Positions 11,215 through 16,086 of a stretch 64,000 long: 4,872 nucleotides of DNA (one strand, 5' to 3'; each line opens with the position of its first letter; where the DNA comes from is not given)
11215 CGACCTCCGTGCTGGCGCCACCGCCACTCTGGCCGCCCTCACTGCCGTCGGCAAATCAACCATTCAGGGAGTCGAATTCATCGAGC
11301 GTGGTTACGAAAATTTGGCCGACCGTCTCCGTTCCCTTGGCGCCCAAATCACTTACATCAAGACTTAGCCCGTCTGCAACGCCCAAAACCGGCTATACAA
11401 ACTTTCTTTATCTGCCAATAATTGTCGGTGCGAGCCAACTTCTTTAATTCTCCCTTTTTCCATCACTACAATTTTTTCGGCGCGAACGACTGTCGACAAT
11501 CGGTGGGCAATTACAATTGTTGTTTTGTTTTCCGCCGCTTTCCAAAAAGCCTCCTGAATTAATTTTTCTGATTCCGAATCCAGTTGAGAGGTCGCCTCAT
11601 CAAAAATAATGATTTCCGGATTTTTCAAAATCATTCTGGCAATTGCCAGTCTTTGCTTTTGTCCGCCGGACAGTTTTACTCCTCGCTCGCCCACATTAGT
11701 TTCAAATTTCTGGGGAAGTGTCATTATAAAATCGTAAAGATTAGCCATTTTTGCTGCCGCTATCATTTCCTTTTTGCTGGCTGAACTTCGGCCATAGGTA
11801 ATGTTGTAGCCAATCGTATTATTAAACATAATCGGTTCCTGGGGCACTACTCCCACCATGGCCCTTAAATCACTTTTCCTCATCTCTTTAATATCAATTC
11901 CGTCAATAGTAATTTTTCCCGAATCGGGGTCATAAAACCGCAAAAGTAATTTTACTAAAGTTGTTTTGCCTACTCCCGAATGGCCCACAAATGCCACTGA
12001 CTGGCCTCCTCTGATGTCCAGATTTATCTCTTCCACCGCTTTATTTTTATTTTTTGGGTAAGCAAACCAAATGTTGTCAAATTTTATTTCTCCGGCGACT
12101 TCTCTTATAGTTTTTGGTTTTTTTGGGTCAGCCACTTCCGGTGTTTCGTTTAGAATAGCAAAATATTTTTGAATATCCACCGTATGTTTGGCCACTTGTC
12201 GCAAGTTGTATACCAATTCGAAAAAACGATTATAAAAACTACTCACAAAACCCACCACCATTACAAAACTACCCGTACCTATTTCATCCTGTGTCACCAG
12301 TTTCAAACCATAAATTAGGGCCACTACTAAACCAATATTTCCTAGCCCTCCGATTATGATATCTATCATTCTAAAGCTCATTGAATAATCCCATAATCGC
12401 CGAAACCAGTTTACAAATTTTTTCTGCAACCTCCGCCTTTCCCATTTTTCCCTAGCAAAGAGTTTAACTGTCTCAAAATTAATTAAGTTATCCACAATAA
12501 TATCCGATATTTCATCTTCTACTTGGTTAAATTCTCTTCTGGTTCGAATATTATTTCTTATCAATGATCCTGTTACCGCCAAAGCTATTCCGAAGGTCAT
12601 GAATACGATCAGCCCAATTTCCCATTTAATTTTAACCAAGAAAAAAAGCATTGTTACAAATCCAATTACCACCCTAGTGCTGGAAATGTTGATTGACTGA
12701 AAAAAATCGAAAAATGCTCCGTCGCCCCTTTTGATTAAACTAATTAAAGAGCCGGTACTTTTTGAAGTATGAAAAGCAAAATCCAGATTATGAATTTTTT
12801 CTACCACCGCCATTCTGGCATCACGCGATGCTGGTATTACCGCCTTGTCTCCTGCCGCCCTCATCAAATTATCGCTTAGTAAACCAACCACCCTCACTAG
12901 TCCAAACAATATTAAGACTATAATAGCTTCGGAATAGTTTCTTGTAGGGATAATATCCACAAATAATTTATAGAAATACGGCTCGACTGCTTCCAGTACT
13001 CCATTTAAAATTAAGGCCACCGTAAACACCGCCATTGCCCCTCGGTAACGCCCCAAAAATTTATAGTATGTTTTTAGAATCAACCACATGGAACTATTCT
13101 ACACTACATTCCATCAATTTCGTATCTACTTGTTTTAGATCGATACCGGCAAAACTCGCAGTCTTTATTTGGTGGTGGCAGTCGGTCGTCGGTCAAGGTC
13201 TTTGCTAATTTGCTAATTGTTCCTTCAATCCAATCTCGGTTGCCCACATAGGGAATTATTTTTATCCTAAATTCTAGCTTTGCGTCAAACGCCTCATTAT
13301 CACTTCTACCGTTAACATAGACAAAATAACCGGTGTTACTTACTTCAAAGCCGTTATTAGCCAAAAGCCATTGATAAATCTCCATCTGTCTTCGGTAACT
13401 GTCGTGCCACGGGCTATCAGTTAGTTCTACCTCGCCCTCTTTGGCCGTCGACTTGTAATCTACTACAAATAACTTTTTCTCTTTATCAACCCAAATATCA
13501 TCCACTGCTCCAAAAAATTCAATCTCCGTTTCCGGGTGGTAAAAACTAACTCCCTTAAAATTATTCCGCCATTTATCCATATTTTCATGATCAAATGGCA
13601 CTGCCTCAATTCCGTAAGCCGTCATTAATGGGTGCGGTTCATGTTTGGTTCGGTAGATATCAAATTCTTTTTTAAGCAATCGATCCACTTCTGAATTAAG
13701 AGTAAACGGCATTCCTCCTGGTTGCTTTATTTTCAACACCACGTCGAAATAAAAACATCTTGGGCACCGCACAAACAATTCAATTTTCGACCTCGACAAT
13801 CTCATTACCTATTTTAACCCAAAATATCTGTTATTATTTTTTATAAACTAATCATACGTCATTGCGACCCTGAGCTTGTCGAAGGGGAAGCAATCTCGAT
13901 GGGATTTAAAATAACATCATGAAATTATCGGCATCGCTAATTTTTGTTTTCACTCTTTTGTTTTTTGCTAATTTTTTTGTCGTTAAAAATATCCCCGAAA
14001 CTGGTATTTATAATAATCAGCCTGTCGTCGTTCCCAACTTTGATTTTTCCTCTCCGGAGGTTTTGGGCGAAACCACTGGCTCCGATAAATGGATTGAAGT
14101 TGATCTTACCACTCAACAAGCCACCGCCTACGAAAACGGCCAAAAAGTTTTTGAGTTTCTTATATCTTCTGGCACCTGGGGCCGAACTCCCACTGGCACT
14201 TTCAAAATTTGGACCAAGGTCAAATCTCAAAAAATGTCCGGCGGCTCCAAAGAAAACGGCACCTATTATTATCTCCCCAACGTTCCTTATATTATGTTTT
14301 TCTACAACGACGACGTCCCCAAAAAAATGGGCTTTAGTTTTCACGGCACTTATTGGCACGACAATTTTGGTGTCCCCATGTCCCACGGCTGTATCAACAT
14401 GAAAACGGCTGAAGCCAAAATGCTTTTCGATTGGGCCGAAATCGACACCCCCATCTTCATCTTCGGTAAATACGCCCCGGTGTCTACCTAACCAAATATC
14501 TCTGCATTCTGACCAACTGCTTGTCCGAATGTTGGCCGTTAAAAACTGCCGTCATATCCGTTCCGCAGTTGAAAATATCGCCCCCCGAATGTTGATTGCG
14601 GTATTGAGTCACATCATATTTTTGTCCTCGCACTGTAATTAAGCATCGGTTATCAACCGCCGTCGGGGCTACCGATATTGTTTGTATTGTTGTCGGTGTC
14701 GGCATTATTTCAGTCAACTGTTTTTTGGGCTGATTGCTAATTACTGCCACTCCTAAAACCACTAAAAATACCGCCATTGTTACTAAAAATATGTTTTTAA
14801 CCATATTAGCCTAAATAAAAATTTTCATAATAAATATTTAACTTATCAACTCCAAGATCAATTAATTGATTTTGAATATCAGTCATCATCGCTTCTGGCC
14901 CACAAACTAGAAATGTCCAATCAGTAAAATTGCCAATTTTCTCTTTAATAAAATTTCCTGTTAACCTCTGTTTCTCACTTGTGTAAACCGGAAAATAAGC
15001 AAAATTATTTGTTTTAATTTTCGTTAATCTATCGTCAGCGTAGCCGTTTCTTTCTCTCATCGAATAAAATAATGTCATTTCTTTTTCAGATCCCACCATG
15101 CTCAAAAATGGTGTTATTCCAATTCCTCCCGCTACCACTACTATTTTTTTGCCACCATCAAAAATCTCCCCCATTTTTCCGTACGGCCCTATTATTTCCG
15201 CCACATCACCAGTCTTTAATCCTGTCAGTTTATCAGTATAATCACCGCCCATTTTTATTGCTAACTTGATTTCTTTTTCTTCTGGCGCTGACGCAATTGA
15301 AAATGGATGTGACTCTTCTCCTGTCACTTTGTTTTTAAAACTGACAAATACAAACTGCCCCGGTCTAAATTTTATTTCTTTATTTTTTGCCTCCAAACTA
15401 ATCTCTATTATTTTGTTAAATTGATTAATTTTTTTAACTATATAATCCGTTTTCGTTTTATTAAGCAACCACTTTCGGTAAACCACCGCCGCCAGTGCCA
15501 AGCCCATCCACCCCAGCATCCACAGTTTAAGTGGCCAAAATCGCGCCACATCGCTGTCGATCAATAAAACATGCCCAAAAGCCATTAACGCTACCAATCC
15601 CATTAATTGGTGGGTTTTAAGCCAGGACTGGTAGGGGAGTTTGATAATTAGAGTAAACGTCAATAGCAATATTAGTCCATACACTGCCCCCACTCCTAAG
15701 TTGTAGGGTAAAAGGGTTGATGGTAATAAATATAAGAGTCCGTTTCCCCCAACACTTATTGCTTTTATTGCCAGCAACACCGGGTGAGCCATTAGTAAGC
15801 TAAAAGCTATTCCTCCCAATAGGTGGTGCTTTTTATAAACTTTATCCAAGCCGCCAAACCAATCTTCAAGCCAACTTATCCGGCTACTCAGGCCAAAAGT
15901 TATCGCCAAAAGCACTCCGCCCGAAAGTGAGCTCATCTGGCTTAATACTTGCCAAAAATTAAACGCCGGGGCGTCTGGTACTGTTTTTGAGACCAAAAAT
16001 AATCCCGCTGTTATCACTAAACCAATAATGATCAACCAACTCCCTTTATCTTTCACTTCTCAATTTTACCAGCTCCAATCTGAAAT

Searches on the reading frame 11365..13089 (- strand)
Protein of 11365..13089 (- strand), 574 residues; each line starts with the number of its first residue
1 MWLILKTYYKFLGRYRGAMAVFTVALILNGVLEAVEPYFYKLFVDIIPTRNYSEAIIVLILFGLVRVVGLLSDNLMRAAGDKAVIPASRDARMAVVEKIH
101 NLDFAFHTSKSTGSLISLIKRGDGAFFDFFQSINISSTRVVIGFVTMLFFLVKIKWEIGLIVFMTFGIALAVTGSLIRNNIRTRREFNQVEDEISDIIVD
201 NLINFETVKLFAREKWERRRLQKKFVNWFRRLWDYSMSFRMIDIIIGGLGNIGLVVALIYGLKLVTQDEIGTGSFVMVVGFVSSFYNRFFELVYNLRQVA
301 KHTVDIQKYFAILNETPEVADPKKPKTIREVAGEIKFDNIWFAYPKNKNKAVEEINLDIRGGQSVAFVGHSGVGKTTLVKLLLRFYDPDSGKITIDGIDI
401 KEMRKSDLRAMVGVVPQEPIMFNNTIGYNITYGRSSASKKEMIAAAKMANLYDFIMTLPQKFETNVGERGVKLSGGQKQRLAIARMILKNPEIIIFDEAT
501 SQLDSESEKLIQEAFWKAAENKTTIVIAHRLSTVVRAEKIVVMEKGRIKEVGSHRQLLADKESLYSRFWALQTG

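Call 71: search_protein_families(library=pfam, proteins=[window:11365-13089:-], max_evalue=0.0001)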
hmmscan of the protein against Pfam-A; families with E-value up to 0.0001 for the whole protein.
window:11365-13089:- (574 aa): 5 families
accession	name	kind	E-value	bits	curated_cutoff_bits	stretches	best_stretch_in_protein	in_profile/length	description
PF00005.33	ABC_tran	-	1.4e-32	113.6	25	1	353-501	2-137/137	ABC transporter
PF00664.28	ABC_membrane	-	7e-25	88.7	28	1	20-286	2-271/274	ABC transporter transmembrane region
PF02463.25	SMC_N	-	1.8e-06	28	40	1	381-545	99-213/220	RecF/RecN/SMC N terminal domain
PF03193.22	RsgA_GTPase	-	4.3e-05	23.9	30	1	342-383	87-127/174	RsgA GTPase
PF13401.12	AAA_22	-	9.4e-05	23.2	27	0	361-503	4-96/130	AAA domain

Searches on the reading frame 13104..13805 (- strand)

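Call 72: search_protein_families(library=pfam, proteins=[window:13104-13805:-], max_evalue=0.0001)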
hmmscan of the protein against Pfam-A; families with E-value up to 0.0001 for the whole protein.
window:13104-13805:- (233 aa): 1 family
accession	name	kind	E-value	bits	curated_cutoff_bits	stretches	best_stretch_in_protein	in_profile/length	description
PF12705.13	PDDEXK_1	-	9e-15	55.7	22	1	44-223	93-244/247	PD-(D/E)XK nuclease superfamily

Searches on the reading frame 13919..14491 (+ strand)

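Call 72: search_protein_families(library=pfam, proteins=[window:13919-14491:+], max_evalue=0.0001)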
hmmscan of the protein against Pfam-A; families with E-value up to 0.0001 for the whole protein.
window:13919-14491:+ (190 aa): 1 family
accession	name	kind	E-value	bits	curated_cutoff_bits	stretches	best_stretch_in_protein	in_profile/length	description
PF03734.19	YkuD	-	1.7e-24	87.5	23.4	1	56-181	1-146/146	L,D-transpeptidase catalytic domain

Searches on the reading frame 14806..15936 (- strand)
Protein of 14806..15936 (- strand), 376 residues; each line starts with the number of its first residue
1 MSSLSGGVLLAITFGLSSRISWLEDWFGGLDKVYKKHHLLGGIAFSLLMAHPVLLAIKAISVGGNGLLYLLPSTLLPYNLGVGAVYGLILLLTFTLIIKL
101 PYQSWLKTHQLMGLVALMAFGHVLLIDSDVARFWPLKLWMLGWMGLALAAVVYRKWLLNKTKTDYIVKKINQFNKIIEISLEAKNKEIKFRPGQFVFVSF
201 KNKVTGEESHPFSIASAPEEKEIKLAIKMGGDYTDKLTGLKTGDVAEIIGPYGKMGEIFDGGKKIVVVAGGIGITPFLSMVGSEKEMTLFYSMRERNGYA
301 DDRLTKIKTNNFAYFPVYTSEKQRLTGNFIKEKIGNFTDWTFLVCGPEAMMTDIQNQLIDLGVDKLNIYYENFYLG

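Call 72: search_protein_families(library=pfam, proteins=[window:14806-15936:-], max_evalue=0.0001)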
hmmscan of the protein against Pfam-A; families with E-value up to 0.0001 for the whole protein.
window:14806-15936:- (376 aa): 4 families
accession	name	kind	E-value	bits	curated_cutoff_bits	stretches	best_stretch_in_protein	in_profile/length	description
PF08022.18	FAD_binding_8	-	1.1e-12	48.4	22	1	175-238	15-79/109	FAD-binding domain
PF01794.25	Ferric_reduct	-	4.1e-10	40.2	28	1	8-119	7-120/121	Ferric reductase like transmembrane component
PF00970.30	FAD_binding_6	-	2.8e-08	34.5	21.1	1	169-255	9-97/99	Oxidoreductase FAD-binding domain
PF00175.26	NAD_binding_1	-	7.2e-06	27.1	22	1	268-355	2-108/109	Oxidoreductase NAD-binding domain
